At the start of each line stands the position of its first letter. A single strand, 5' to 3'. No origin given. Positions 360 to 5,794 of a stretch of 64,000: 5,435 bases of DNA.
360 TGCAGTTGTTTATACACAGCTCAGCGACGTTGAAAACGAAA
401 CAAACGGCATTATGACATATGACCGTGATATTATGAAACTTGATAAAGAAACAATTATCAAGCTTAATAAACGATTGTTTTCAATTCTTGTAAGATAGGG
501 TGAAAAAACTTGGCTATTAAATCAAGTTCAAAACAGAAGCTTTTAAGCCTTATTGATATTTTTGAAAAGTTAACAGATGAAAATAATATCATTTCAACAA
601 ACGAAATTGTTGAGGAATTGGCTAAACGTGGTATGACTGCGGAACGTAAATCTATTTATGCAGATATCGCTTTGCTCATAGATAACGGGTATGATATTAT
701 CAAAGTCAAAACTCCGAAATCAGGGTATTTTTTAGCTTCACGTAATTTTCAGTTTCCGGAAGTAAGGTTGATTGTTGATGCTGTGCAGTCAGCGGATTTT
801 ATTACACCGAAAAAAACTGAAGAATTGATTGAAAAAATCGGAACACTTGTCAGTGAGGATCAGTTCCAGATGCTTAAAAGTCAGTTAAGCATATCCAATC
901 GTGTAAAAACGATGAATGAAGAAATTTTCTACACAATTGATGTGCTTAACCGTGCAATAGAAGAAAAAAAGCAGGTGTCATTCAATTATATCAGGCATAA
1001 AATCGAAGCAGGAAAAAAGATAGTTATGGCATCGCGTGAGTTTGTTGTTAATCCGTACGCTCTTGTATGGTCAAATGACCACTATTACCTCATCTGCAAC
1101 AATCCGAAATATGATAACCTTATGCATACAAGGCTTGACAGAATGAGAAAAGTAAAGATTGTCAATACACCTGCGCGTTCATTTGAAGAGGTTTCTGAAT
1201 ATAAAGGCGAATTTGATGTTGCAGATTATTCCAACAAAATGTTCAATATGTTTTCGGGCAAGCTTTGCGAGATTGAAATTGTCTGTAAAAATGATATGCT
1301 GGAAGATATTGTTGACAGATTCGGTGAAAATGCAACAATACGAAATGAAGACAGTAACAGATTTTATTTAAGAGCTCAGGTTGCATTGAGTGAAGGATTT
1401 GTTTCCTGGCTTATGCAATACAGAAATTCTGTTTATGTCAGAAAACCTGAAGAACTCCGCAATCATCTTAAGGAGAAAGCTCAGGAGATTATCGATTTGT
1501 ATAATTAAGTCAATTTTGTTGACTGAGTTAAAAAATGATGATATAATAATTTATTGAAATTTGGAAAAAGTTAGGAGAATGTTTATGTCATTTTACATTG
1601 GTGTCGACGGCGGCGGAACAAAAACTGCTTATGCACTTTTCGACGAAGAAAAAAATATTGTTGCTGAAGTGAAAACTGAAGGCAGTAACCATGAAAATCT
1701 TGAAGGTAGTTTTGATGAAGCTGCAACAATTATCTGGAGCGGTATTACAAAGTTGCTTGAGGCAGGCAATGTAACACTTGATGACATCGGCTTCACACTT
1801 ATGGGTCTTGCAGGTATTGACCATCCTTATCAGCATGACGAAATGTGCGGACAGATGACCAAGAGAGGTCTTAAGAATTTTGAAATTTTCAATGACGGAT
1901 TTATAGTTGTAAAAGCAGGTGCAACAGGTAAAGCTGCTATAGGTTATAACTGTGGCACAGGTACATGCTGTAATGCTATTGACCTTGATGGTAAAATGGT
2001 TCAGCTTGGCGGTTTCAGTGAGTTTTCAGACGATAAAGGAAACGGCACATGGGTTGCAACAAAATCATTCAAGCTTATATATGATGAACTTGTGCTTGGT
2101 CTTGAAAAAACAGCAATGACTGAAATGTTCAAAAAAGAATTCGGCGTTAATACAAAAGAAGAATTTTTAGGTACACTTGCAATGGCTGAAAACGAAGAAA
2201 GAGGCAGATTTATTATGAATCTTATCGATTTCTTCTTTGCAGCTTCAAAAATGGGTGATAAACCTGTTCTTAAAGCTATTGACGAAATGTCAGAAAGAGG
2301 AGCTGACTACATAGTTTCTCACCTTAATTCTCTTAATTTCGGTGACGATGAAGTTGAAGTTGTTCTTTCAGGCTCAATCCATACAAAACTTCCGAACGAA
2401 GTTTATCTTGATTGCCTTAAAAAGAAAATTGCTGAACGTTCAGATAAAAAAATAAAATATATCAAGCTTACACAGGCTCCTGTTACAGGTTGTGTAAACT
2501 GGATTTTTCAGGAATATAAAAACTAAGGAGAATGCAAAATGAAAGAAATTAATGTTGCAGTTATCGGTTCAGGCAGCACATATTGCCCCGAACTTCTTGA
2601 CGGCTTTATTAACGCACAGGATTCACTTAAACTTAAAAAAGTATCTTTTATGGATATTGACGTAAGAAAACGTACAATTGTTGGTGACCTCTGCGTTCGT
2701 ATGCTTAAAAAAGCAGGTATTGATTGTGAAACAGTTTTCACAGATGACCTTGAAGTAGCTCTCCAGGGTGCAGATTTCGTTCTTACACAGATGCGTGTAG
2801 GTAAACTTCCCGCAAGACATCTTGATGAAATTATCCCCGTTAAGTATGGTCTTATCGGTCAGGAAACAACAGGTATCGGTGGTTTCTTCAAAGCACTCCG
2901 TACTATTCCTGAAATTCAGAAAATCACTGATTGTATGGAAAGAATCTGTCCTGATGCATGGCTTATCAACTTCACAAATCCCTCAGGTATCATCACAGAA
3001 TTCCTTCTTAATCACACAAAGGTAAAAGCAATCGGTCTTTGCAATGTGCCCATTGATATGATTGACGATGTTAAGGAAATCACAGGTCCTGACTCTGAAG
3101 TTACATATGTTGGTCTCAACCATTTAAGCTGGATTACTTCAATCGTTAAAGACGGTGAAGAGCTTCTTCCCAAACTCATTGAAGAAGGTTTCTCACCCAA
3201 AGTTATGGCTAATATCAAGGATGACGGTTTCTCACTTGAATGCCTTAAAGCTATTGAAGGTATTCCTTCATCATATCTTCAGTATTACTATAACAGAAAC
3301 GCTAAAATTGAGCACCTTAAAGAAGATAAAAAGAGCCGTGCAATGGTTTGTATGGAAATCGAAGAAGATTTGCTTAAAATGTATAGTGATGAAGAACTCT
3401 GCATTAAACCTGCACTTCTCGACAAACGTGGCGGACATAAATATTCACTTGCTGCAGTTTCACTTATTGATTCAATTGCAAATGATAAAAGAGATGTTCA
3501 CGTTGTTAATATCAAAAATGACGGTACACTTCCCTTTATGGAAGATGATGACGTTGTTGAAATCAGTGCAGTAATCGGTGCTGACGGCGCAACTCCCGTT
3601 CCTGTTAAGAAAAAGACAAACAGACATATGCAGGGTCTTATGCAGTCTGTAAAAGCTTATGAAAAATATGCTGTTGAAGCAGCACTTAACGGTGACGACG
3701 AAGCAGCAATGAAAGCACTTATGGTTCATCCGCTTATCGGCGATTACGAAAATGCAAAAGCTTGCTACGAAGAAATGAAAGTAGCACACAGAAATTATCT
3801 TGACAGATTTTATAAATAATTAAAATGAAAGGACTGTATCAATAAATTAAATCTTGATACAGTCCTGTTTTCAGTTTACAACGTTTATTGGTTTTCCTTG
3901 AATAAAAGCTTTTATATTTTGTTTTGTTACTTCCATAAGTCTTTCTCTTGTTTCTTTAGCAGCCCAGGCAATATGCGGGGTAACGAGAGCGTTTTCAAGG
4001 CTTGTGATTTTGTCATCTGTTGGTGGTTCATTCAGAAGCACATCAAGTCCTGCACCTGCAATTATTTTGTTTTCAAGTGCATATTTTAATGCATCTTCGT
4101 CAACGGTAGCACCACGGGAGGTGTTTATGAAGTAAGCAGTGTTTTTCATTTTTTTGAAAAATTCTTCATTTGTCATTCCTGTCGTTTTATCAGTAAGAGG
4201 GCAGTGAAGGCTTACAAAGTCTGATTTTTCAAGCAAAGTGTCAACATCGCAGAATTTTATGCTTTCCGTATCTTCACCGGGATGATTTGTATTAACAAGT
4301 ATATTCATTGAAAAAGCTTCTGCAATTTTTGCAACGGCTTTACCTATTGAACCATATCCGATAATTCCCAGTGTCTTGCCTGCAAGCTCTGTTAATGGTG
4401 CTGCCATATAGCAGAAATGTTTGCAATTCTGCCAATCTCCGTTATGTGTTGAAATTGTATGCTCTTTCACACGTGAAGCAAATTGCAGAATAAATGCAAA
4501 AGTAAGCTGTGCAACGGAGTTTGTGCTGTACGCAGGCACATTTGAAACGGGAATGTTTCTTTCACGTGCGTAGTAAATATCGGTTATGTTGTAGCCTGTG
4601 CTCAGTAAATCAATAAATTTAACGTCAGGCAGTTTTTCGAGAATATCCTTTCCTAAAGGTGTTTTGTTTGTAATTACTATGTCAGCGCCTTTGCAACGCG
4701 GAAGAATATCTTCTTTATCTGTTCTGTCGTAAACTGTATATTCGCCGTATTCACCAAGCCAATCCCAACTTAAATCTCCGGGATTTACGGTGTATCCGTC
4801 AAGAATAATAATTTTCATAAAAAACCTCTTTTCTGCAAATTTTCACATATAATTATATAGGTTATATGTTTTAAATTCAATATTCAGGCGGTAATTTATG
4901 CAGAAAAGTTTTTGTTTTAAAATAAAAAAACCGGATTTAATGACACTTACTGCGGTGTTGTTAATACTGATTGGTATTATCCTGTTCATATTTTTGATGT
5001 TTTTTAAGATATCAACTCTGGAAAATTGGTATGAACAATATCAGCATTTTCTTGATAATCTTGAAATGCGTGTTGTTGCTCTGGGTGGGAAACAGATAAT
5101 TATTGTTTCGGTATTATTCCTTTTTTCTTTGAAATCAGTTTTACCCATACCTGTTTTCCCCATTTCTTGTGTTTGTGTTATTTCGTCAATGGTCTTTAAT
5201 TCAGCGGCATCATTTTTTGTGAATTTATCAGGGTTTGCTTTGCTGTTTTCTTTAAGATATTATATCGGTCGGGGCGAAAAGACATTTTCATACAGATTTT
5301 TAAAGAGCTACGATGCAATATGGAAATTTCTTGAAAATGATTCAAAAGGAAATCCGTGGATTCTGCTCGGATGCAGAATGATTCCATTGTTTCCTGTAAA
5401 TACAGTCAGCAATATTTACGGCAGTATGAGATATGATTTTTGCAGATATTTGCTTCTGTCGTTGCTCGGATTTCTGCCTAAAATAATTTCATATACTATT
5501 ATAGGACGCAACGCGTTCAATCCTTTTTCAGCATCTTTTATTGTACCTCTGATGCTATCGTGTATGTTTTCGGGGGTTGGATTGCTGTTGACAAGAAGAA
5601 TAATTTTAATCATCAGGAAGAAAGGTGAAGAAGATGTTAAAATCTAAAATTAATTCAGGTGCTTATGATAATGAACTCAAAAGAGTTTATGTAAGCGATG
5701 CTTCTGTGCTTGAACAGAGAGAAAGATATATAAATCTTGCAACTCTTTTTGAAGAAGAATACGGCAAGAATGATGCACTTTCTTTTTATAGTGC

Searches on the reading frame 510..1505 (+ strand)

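Call 44: search_protein_families(library=pfam, proteins=[window:510-1505:+], max_evalue=0.00001)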
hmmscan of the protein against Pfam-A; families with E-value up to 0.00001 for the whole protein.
window:510-1505:+ (332 aa): 2 families
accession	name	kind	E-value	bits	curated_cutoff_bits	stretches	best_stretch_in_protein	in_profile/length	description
PF13280.12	WYL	-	5.5e-12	45.9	21.8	1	143-217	3-70/70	WYL domain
PF25583.1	WCX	-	6.7e-08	33.2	23.9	1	253-327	3-75/76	WCX domain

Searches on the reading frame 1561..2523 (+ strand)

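Call 44: search_protein_families(library=pfam, proteins=[window:1561-2523:+], max_evalue=0.00001)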
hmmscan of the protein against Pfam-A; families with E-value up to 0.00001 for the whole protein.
window:1561-2523:+ (321 aa): 1 family
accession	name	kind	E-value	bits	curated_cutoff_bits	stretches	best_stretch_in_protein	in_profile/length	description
PF01869.26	BcrAD_BadFG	-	1.3e-24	87.6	31.5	1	13-293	1-251/271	BadF/BadG/BcrA/BcrD ATPase family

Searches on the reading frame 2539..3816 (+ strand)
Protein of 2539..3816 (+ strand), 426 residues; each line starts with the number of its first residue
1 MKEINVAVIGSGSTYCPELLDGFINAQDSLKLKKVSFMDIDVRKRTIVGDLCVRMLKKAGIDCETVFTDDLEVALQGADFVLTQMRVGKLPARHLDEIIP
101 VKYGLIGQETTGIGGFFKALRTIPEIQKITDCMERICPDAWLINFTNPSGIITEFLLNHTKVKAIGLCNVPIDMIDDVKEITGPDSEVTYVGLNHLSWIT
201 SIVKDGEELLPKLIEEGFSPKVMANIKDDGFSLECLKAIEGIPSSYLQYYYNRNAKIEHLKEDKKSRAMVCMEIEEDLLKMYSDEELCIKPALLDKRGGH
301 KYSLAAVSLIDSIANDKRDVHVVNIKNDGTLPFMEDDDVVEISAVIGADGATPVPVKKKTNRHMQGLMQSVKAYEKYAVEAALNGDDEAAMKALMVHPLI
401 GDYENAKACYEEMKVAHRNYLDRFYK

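Call 44: search_protein_families(library=pfam, proteins=[window:2539-3816:+], max_evalue=0.00001)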
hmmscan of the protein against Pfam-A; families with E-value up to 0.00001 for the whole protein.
window:2539-3816:+ (426 aa): 2 families
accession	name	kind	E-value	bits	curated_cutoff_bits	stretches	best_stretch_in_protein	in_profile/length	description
PF11975.13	Glyco_hydro_4C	-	5.3e-55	187.1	24.1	1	190-400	1-211/211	Family 4 glycosyl hydrolase C-terminal domain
PF02056.22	Glyco_hydro_4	-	1e-52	178.8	23.2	1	6-181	2-180/183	Family 4 glycosyl hydrolase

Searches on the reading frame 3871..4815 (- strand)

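Call 44: search_protein_families(library=pfam, proteins=[window:3871-4815:-], max_evalue=0.00001)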
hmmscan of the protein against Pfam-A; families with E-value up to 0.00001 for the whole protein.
window:3871-4815:- (314 aa): 2 families
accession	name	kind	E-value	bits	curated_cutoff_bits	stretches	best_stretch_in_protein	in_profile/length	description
PF02826.25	2-Hacid_dh_C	-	6.7e-56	188.9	25.1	1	106-283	1-178/178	D-isomer specific 2-hydroxyacid dehydrogenase, NAD binding domain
PF00389.36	2-Hacid_dh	-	3.1e-28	98.6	24.6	1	20-314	15-134/134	D-isomer specific 2-hydroxyacid dehydrogenase, catalytic domain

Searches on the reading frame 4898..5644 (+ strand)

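Call 44: search_protein_families(library=pfam, proteins=[window:4898-5644:+], max_evalue=0.00001)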
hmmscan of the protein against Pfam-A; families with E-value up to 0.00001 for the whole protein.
window:4898-5644:+ (249 aa): 1 family
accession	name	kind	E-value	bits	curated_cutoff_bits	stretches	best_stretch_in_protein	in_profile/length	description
PF09335.16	VTT_dom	-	3.2e-10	41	33.9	1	87-204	1-122/123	VTT domain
